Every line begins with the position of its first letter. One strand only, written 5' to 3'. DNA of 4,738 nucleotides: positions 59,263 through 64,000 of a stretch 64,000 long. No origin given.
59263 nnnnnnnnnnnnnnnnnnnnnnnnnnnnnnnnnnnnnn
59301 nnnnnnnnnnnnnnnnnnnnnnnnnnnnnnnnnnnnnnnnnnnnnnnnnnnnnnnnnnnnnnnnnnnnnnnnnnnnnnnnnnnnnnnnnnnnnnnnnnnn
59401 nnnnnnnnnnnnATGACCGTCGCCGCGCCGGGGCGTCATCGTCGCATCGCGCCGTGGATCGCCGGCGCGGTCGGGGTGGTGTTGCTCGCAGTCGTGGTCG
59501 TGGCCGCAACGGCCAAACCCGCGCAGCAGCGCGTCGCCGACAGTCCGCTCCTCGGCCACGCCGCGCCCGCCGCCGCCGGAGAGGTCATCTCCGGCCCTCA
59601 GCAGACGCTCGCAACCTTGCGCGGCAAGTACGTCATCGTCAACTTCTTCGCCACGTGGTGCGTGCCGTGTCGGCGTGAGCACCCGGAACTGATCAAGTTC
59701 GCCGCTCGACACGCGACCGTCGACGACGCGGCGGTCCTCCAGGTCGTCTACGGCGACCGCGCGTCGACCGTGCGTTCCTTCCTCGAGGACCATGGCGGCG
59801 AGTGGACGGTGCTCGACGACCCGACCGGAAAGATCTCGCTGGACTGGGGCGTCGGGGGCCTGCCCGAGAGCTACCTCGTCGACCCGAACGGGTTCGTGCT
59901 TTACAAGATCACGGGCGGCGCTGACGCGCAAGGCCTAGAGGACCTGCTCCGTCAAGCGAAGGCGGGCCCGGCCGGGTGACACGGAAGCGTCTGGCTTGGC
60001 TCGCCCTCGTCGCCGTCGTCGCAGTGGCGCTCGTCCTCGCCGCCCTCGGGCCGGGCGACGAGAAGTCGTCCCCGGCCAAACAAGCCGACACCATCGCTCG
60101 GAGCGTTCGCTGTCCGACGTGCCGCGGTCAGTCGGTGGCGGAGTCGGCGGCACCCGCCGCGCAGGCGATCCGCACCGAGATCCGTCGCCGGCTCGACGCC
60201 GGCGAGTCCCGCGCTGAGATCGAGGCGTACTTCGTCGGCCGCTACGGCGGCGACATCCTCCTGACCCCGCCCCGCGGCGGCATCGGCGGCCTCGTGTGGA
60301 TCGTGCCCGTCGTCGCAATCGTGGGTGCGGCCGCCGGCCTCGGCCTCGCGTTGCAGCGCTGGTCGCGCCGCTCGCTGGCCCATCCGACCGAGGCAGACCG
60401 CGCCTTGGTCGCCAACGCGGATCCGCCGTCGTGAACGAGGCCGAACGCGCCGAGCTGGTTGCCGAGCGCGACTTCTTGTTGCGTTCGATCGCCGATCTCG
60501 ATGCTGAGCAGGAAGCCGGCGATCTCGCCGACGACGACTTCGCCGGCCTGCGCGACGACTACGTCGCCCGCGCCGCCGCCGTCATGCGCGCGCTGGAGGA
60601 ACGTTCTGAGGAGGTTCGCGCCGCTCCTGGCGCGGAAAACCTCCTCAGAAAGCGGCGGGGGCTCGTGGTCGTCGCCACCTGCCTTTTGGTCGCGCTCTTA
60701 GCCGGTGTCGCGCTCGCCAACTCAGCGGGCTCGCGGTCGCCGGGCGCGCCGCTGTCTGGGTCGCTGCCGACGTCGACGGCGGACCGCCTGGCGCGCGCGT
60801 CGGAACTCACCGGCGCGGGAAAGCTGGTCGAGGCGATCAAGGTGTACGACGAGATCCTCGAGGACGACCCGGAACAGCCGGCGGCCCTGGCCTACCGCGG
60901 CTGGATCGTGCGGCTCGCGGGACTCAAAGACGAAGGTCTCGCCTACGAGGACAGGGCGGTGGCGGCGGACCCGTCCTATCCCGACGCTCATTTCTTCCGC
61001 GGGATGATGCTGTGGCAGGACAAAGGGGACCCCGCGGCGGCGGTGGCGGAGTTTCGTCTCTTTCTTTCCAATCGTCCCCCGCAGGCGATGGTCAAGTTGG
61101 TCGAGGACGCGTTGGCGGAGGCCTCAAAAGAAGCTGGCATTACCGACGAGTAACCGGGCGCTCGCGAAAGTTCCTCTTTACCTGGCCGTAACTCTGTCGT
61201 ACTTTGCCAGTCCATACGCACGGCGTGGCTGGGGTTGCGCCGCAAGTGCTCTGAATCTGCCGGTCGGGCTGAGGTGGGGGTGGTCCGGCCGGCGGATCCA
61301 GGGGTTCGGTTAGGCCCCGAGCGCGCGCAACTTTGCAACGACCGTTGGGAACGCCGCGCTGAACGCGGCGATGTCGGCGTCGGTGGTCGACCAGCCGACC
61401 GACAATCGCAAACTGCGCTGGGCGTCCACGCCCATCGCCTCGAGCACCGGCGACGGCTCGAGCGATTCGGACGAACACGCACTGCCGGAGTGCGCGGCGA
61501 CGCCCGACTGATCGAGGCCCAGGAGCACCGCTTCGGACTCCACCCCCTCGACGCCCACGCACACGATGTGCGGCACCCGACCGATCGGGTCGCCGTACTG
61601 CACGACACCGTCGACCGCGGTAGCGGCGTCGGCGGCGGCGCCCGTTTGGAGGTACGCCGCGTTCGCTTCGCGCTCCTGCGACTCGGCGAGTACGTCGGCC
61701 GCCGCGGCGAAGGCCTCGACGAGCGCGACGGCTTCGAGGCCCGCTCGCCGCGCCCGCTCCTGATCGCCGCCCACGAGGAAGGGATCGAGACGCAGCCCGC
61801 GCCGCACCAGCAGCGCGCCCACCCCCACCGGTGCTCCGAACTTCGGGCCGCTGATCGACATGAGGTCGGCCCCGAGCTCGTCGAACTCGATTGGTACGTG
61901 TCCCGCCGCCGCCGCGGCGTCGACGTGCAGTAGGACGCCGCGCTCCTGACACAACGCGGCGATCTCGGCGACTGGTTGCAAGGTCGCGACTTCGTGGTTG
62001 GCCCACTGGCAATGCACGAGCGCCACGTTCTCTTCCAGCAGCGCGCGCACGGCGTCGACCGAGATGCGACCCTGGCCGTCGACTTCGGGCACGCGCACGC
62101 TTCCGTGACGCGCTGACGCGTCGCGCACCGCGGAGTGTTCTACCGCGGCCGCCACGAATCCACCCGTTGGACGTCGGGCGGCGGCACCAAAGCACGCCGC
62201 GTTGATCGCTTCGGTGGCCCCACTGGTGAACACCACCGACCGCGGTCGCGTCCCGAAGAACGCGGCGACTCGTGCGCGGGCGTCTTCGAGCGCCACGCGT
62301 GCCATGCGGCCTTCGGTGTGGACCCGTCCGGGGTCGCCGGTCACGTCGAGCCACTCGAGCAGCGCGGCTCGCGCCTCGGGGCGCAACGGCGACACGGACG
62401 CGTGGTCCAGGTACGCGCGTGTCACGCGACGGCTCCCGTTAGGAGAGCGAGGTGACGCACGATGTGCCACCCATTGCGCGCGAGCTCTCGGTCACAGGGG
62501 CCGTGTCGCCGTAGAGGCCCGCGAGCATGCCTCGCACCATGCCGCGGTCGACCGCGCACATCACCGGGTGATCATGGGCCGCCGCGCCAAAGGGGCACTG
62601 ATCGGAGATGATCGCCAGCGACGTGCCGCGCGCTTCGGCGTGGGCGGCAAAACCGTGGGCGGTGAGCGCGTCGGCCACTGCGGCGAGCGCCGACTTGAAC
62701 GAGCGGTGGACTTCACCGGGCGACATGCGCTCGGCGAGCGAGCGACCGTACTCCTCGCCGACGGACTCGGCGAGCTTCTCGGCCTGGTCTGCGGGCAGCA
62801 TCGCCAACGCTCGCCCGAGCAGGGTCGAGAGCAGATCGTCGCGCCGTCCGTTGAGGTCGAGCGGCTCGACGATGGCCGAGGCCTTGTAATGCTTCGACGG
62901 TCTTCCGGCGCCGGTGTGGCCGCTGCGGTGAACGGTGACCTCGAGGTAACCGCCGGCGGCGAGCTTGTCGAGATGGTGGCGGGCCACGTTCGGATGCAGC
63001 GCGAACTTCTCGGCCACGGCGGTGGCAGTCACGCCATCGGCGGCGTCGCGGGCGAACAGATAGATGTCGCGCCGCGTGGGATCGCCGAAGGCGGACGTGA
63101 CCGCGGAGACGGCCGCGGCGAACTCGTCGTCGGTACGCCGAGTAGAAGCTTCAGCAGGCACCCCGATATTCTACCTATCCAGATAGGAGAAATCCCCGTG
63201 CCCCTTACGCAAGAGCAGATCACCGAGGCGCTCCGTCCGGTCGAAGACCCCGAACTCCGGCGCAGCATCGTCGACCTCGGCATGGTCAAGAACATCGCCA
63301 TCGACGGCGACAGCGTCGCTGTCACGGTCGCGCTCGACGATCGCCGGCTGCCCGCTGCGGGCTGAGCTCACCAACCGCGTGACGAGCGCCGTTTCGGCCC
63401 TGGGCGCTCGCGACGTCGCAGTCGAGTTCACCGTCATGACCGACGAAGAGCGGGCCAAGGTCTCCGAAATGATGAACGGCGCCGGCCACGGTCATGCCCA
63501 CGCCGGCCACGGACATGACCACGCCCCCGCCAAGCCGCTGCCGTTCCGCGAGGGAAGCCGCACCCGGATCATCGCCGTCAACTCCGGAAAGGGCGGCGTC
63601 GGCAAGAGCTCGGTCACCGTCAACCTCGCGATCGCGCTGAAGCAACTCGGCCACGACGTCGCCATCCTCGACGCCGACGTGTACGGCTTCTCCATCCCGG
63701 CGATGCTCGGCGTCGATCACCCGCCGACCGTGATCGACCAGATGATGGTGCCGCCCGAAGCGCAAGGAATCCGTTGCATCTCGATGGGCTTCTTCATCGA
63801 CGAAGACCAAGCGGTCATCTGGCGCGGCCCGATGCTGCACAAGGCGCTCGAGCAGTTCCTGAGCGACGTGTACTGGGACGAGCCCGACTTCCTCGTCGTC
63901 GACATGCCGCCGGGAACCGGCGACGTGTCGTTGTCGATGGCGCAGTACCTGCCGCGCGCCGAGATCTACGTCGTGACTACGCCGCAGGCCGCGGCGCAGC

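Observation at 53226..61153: Complete System I (ccmABCDEFGHI) cytochrome c maturation operon in an actinobacterium-like genome, next to ccdA and split from it by a sortase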

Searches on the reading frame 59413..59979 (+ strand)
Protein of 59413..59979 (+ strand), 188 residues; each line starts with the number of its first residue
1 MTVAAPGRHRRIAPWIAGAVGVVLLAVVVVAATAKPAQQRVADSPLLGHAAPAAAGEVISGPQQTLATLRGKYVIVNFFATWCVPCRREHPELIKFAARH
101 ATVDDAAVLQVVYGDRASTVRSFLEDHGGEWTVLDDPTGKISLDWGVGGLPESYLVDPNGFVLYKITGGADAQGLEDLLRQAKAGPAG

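Call 3: search_protein_families(library=pfam, proteins=[window:59413-59979:+], max_evalue=0.01)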
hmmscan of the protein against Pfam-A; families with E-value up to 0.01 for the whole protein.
window:59413-59979:+ (188 aa): 5 families
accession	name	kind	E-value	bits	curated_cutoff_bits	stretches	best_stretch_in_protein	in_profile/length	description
PF00578.27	AhpC-TSA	-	1.5e-18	67.4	26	1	48-164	2-123/124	AhpC/TSA family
PF08534.16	Redoxin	-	1.6e-17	64.1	26.6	1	61-171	18-137/148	Redoxin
PF13905.12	Thioredoxin_8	-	9.8e-09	35.9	27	1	71-162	1-94/94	Thioredoxin-like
PF00085.26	Thioredoxin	-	1.1e-06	29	23.5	1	71-111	18-56/103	Thioredoxin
PF13098.12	Thioredoxin_2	-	3.6e-05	24.5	27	1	69-179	3-104/104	Thioredoxin-like domain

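Call 4: search_protein_families(library=ncbifam, proteins=[window:59413-59979:+], max_evalue=0.01)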
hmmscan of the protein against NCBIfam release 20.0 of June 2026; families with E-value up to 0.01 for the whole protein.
window:59413-59979:+ (188 aa): 11 families
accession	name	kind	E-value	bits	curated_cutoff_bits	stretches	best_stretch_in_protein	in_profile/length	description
TIGR00385.1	dsbE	subfamily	6.6e-28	97.4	123.15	1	31-177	20-165/173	DsbE family thiol:disulfide interchange protein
NF002854.0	PRK03147.1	subfamily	1.3e-19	70.8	170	1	23-182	14-172/176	thiol-disulfide oxidoreductase ResA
NF011941.0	PRK15412.1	equivalog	9.1e-16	57.9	359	1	31-179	25-172/185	thiol:disulfide interchange protein DsbE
NF047696.1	ThlDiSintTplARhiz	equivalog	1.3e-14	54.5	230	1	54-173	80-204/219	thiol:disulfide interchange protein TlpA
NF041202.1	StoA_CxxC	exception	4.9e-11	42.8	210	1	22-172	12-154/163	endospore biogenesis thiol-disulfide oxidoreductase StoA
TIGR01068.1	thioredoxin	equivalog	1.4e-06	28.4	96.8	1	71-101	14-44/101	thioredoxin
NF008229.0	PRK10996.1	equivalog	4e-05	23.4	125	1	32-97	10-78/141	thioredoxin TrxC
TIGR01126.1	pdi_dom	equivalog_domain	0.00084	19.6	107.2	1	70-112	13-55/105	protein disulfide-isomerase domain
NF045694.1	seleno_TsoB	exception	0.0011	17.2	805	1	67-89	470-492/572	rhodanese/DsbD fusion-like selenoprotein TsoB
NF001419.0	PRK00293.1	subfamily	0.0021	16.7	330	1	57-118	458-524/574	protein-disulfide reductase DsbD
NF041054.1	WAxxUGC_long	equivalog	0.0045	16.3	300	1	49-163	82-195/354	ResA-like WAxxUGC motif-containing protein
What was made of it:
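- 59413..59979 (+): ccmG: membrane-anchored thioredoxin-like apocytochrome/CcmH reductase (WCVPC). TIGR00385 dsbE E 6.6e-28; Redoxin and AhpC-TSA domains (calls 3, 4).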

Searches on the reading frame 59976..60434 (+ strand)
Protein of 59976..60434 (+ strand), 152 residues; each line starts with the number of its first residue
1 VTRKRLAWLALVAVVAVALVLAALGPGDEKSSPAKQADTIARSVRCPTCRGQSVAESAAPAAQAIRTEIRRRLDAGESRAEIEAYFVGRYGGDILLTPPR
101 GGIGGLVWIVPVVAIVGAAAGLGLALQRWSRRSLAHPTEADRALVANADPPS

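Call 3: search_protein_families(library=pfam, proteins=[window:59976-60434:+], max_evalue=0.01)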
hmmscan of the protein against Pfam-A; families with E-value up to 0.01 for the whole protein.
window:59976-60434:+ (152 aa): 1 family
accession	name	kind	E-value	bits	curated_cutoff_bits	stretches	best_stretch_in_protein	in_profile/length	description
PF03918.19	CcmH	-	9.9e-27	93.4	25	1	14-136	4-128/143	Cytochrome C biogenesis protein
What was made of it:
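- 59976..60434 (+): ccmH: thiol-redox partner of CcmF (RCPTC) with an N-terminal anchor and a second TM segment. PF03918 E 9.9e-27 (call 3).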

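Call 4: search_protein_families(library=ncbifam, proteins=[window:59976-60434:+], max_evalue=0.01)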
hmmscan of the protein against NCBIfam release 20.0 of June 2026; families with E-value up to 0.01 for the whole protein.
window:59976-60434:+ (152 aa): 2 families
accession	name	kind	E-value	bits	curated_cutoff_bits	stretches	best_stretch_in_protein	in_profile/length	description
TIGR03147.1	cyt_nit_nrfF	exception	9.9e-16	57.6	159.2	1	33-117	30-114/126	heme lyase NrfEFG subunit NrfF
NF052375.1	antisigma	equivalog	0.00067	19.7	100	0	3-66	82-143/217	anti-sigma factor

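Call 24: search_solved_structures(query=window:59976-60434:+, show_alignments=1, max_evalue=0.01)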
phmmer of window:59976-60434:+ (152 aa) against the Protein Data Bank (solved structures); distinct sequences matched with E-value up to 0.01: 2.
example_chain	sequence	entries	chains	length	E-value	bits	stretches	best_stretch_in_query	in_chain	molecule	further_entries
2hl7_A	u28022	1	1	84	1.2e-09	41.6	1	38-99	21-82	Cytochrome C-type biogenesis protein CcmH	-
2kw0_A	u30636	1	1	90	6.6e-08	36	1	35-100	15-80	CcmH protein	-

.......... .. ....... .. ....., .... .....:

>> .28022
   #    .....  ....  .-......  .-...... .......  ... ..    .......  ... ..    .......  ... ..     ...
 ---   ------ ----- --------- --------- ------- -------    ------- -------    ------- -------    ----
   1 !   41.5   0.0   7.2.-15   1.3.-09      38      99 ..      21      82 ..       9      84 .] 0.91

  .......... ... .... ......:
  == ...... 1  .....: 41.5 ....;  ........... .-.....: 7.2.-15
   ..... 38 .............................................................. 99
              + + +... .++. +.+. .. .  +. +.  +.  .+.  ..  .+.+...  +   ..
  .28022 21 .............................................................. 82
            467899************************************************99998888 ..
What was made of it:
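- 59976..60434 (+): Aligned to P. aeruginosa and E. coli CcmH structures 2HL7 and 2KW0, with the RCPxC motifs paired (call 24).
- On System I (Ccm) cytochrome c maturation: RCPTC is present with PF03918 E 9.9e-27 and aligns to 2HL7 (calls 3, 4, 24).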

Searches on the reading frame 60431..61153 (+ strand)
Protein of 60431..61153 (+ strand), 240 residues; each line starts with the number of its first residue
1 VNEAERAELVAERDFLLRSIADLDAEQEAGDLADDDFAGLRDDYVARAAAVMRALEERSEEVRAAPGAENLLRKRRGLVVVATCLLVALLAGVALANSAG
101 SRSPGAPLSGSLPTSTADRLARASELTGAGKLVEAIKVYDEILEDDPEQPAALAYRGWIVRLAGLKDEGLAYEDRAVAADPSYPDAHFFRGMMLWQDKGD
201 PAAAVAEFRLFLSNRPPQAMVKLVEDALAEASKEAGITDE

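Call 20: search_protein_families(library=pfam, proteins=[window:60431-61153:+], max_evalue=0.01)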
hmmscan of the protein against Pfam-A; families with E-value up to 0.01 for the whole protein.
window:60431-61153:+ (240 aa): 5 families
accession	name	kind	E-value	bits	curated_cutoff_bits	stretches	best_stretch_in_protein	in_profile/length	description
PF13432.12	TPR_16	-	8.9e-11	42.5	32.7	2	120-184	1-65/65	Tetratricopeptide repeat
PF13414.12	TPR_11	-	2.9e-05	24.1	26.8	0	130-157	8-35/42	TPR repeat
PF13428.12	TPR_14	-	0.00017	22.4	23.5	1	119-155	4-40/44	Tetratricopeptide repeat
PF14559.12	TPR_19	-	0.0044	17.7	25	0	127-186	2-61/68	Tetratricopeptide repeat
PF24575.1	TPR_Slam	-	0.0082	17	35.2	0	193-223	55-85/104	Surface lipoprotein assembly modifier, N-terminal TPR repeats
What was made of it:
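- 60431..61153 (+): ccmI-like gene. It has a conserved N-terminal helical segment, one TM segment and an extracytoplasmic TPR domain. It is the inferred apocytochrome chaperone of the CcmFH(I) lyase. TPR_16 E 8.9e-11 (call 20).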

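Call 52: search_protein_families(library=ncbifam, proteins=[window:60431-61153:+], max_evalue=0.001)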
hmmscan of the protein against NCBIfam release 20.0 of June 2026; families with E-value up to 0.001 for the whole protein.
window:60431-61153:+ (240 aa): 1 family
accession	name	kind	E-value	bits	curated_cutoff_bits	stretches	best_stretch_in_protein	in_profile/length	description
TIGR02917.1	PEP_TPR_lipo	equivalog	6.1e-05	21.1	312.2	1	113-203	156-246/899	XrtA/PEP-CTERM system TPR-repeat protein PrsT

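Call 60: search_solved_structures(query=A2, max_evalue=1)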
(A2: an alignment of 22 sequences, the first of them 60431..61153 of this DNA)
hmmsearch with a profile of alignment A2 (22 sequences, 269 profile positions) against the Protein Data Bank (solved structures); distinct sequences matched with E-value up to 1: 202 (the best 60 are shown).
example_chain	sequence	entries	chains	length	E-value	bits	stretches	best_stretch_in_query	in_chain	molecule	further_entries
9qhb_A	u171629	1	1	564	7.4e-41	143.8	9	143-246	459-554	Engineered tetratricopeptide repeat protein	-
8bu0_A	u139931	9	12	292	1.7e-32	116.4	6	143-244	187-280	Consensus tetratricopeptide repeat protein | Crystal structure of an 8-repeat consensus TPR superhelix with Zinc. | Monomer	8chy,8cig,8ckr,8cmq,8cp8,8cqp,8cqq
9qhc_A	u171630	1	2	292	3.1e-22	82.7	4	143-242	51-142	Engineered tetratricopeptide repeat protein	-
7y4i_A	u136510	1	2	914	1.8e-20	77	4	130-240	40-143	Probable UDP-N-acetylglucosamine--peptide N-acetylglucosaminyltransferase SPINDLY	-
8dtf_A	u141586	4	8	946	2e-20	76.8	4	130-240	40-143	Probable UDP-N-acetylglucosamine--peptide N-acetylglucosaminyltransferase SPINDLY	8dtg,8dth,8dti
7obi_A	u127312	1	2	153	1.8e-18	70.4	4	142-180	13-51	CTPR-rv4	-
3ieg_A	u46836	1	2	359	1.3e-13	54.5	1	131-255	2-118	DnaJ homolog subfamily C member 3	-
2y4t_A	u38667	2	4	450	1.5e-13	54.2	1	128-252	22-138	DNAJ HOMOLOG SUBFAMILY C MEMBER 3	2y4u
2fo7_A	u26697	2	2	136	5.9e-13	52.3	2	143-240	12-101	SYNTHETIC CONSENSUS TPR PROTEIN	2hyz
7yeh_B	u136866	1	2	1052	2.2e-11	47.1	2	137-240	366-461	UDP-N-acetylglucosamine--peptide N-acetylglucosaminyltransferase 110 kDa subunit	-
7yea_A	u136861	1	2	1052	2.4e-11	47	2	137-240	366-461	UDP-N-acetylglucosamine--peptide N-acetylglucosaminyltransferase 110 kDa subunit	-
7ntf_A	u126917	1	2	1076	3.1e-11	46.7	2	137-240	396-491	Isoform 1 of UDP-N-acetylglucosamine--peptide N-acetylglucosaminyltransferase 110 kDa subu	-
8ch0_A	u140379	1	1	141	6e-11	45.7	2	143-240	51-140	Consensus tetratricopeptide repeat protein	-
1w3b_A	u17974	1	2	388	3.8e-10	43.1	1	142-244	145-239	UDP-N-ACETYLGLUCOSAMINE--PEPTIDE N-ACETYLGLUCOSAMINYLTRANSFERASE 110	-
6eou_A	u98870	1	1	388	6.1e-10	42.4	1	142-244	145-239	UDP-N-acetylglucosamine--peptide N-acetylglucosaminyltransferase 110 kDa subunit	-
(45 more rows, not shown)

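Call 61: search_protein_families(library=ncbifam, alignment_id=A2, max_evalue=0.1)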
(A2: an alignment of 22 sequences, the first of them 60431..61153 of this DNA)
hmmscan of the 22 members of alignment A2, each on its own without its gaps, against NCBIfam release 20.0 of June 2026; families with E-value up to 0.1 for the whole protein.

A. member 1, window:60431-61153:+ (240 aa): 5 families
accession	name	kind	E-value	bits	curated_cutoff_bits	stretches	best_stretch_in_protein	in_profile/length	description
TIGR02917.1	PEP_TPR_lipo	equivalog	6.1e-05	21.1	312.2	1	113-203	156-246/899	XrtA/PEP-CTERM system TPR-repeat protein PrsT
NF053607.1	CHU_0125_OmpA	equivalog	0.0018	16.8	620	1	121-237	24-139/639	CHU_0125 family OmpA-like outer membrane integrity protein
NF033762.1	social_mot_Tgl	equivalog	0.023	14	225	0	168-217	49-98/252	social motility TPR repeat lipoprotein Tgl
NF033758.1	gliding_GltE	equivalog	0.038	13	225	0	142-212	282-352/411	adventurous gliding motility TPR repeat lipoprotein GltE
NF041522.1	TPR_sll0314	equivalog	0.053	12.7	225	1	149-201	177-231/275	Sll0314/Alr1548 family TPR repeat-containing protein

B. families by the number of members that match (of 22 scanned): 31 families (the first 25 are shown)
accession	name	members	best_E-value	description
TIGR02917.1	PEP_TPR_lipo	19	9.2e-11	XrtA/PEP-CTERM system TPR-repeat protein PrsT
NF033762.1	social_mot_Tgl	11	0.00019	social motility TPR repeat lipoprotein Tgl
TIGR02521.1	type_IV_pilW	9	3.8e-08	type IV pilus biogenesis/stability protein PilW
NF040959.1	MamA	9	6.6e-08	magnetosome protein MamA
TIGR03142.1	cytochro_ccmI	7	0.0032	c-type cytochrome biogenesis protein CcmI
NF033758.1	gliding_GltE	5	0.0002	adventurous gliding motility TPR repeat lipoprotein GltE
TIGR02795.1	tol_pal_ybgF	4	0.0036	tol-pal system protein YbgF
NF041522.1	TPR_sll0314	3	0.00073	Sll0314/Alr1548 family TPR repeat-containing protein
NF049861.1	SCO2400_fam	3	0.0016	SCO2400 family protein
NF053607.1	CHU_0125_OmpA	3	0.0018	CHU_0125 family OmpA-like outer membrane integrity protein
NF008391.2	PRK11189.1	3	0.003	lipoprotein NlpI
NF008520.0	PRK11447.1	3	0.016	cellulose synthase complex outer membrane protein BcsC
NF009037.0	PRK12370.1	2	0.00039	HilA/EilA family virulence transcriptional regulator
TIGR02552.1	LcrH_SycD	2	0.0014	SycD/LcrH family type III secretion system chaperone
NF002725.1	PRK02603.1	2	0.002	photosystem I assembly protein Ycf3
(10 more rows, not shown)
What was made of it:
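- The ninth gene cannot be assigned to the CcmI family by sequence (calls 52, 60, 61).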

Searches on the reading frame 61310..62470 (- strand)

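Call 20: search_protein_families(library=pfam, proteins=[window:61310-62470:-], max_evalue=0.01)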
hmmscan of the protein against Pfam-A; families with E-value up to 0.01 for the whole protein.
window:61310-62470:- (386 aa): 3 families
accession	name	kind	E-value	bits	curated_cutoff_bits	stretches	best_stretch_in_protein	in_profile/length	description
PF00266.25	Aminotran_5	-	2.7e-54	185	21.5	1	20-370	2-371/371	Aminotransferase class-V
PF00155.27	Aminotran_1_2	-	1.1e-06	28.5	19.7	1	61-186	44-187/361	Aminotransferase class I and II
PF01212.27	Beta_elim_lyase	-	1.2e-05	25.2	27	1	66-222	39-210/288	Beta-eliminating lyase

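Call 52: search_protein_families(library=ncbifam, proteins=[window:61310-62470:-], max_evalue=0.001)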
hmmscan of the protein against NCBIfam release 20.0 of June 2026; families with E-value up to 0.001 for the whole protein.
window:61310-62470:- (386 aa): 23 families
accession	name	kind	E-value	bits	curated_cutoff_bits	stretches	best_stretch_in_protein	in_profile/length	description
TIGR03402.1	FeS_nifS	equivalog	4.3e-87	292.3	530.75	1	20-384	2-376/379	cysteine desulfurase NifS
TIGR03235.1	DNA_S_dndA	equivalog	9.3e-66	222.5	480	1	20-352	1-344/353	cysteine desulfurase DndA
NF010611.0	PRK14012.1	equivalog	2.1e-62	211.4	548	1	19-384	7-385/406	IscS subfamily cysteine desulfurase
TIGR02006.1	IscS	equivalog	3.2e-60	204.2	643.2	1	19-384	5-381/402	IscS subfamily cysteine desulfurase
TIGR03403.1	nifS_epsilon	equivalog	1.5e-59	201.8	587.7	1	20-384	2-379/382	NifS family cysteine desulfurase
NF002806.0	PRK02948.1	subfamily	6.6e-48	163.6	304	1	20-379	3-373/381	IscS subfamily cysteine desulfurase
TIGR01979.1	sufS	subfamily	3.8e-31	108.3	475.1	1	50-377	53-398/403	SufS family cysteine desulfurase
TIGR01977.1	am_tr_V_EF2568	hypoth_equivalog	2.8e-27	95.7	377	1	20-237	2-227/376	cysteine desulfurase family protein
NF041166.1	f2_encap_cargo1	exception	2.1e-26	93.2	800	1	58-226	288-464/623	family 2A encapsulin nanocompartment cargo protein cysteine desulfurase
NF040779.1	Sec_lyase_SclA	exception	2.6e-18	66.1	525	1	20-237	2-228/378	selenocysteine lyase SclA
TIGR04343.1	egtE_PLP_lyase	equivalog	8.8e-17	60.9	400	1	57-257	52-253/370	ergothioneine biosynthesis PLP-dependent enzyme EgtE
TIGR01976.1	am_tr_V_VC1184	hypoth_equivalog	1.7e-16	60.6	352.35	1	47-226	49-235/401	cysteine desulfurase-like protein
NF006791.0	PRK09295.1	equivalog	3.3e-16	59.4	661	1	50-226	58-242/406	cysteine desulfurase SufS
NF008126.0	PRK10874.1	equivalog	1.6e-12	47.3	607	1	49-374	49-392/401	cysteine desulfurase CsdA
TIGR03392.1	FeS_syn_CsdA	equivalog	2e-10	40.4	493.6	1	51-224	52-233/398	cysteine desulfurase CsdA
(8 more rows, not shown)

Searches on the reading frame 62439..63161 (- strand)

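Call 20: search_protein_families(library=pfam, proteins=[window:62439-63161:-], max_evalue=0.01)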
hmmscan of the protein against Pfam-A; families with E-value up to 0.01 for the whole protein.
window:62439-63161:- (240 aa): 3 families
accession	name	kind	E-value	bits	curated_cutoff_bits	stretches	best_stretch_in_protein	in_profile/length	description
PF12840.13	HTH_20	-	9.6e-09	35.5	27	1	26-75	2-50/51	Helix-turn-helix domain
PF16365.12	EutK_C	-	0.00028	21.3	27.5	1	39-73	10-44/52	Ethanolamine utilization protein EutK C-terminus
PF18546.6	MetOD1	-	0.0011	19.5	23.8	1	158-235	60-137/142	Methanogen output domain 1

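Call 52: search_protein_families(library=ncbifam, proteins=[window:62439-63161:-], max_evalue=0.001)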
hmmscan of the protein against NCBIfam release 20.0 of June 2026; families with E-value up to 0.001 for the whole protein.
window:62439-63161:- (240 aa): 1 family
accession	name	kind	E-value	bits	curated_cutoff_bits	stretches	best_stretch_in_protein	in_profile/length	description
TIGR02702.1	SufR_cyano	equivalog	1e-05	25.3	178.8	1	43-209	15-182/208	iron-sulfur cluster biosynthesis transcriptional regulator SufR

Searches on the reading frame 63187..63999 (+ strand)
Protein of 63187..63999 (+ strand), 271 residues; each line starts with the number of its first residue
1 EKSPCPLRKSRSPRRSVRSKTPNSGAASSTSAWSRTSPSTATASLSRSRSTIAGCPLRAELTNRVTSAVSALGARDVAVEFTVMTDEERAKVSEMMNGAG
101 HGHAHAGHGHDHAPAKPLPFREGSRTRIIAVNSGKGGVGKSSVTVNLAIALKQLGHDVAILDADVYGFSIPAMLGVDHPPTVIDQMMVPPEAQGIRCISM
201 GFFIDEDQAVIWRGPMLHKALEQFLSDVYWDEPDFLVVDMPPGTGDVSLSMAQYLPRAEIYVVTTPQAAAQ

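Call 20: search_protein_families(library=pfam, proteins=[window:63187-63999:+], max_evalue=0.01)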
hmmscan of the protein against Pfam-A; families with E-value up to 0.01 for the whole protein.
window:63187-63999:+ (271 aa): 7 families
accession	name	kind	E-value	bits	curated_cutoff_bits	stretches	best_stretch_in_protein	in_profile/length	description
PF10609.15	ParA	-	4.3e-62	210.2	27.1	1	126-270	3-149/246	NUBPL iron-transfer P-loop NTPase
PF01656.29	CbiA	-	2e-10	41.1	25.4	1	129-165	1-37/125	CobQ/CobB/MinD/ParA nucleotide binding domain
PF13614.12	AAA_31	-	2.9e-08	34.3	27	1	126-165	1-40/177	AAA domain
PF09140.17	MipZ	-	3.6e-06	26.9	20.7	1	128-178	2-52/262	ATPase MipZ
PF00142.24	Fer4_NifH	-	0.00013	22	25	1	129-186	3-59/271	4Fe-4S iron sulfur cluster binding proteins, NifH/frxC family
PF02374.21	ArsA_ATPase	-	0.0002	21.1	24.3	1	129-164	4-38/305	Anion-transporting ATPase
PF06564.18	CBP_BcsQ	-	0.0016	18.4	21.3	1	128-163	3-38/234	Cellulose biosynthesis protein BcsQ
